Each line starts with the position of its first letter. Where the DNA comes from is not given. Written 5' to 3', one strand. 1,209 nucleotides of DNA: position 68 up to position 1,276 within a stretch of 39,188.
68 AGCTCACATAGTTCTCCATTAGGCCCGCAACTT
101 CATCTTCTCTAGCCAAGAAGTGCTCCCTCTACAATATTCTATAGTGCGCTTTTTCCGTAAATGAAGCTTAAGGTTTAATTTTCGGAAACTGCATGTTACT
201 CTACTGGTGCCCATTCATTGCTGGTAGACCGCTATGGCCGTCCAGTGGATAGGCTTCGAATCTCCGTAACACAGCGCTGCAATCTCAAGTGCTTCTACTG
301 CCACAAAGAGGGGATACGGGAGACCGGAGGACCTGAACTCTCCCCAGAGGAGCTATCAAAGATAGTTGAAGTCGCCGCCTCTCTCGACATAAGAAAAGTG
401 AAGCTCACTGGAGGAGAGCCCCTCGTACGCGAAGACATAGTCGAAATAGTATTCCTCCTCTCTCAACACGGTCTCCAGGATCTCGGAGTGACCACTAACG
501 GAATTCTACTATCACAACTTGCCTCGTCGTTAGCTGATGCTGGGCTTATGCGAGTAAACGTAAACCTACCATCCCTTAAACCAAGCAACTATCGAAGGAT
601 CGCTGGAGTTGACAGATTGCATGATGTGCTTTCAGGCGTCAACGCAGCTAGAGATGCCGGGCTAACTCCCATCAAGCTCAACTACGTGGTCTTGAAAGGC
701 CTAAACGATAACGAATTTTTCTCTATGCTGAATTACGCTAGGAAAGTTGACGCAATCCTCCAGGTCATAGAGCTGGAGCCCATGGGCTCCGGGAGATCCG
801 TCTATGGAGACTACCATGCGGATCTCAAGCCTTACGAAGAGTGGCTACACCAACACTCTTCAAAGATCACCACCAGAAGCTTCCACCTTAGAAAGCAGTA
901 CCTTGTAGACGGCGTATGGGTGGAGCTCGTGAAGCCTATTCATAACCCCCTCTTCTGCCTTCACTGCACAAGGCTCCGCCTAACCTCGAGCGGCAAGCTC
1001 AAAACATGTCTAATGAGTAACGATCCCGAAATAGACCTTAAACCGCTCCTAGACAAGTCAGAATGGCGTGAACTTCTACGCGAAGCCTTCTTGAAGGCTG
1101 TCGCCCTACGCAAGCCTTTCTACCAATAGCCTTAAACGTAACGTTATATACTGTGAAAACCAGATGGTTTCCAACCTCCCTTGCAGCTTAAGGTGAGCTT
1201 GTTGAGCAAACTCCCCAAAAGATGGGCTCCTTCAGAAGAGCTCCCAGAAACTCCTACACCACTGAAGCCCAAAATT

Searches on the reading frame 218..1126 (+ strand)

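Call 68: search_protein_families(library=pfam, proteins=[window:218-1126:+], max_evalue=0.001)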
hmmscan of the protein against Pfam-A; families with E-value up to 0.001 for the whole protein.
window:218-1126:+ (303 aa): 3 families
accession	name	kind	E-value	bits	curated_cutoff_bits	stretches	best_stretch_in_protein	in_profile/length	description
PF04055.27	Radical_SAM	-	1.6e-31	110.1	29.5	1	15-173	1-165/166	Radical SAM superfamily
PF06463.18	Mob_synth_C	-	9e-22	77.8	37.4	1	181-300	3-124/128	Molybdenum Cofactor Synthesis C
PF13353.11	Fer4_12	-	2.8e-06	28.1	22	1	18-104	12-100/137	4Fe-4S single cluster domain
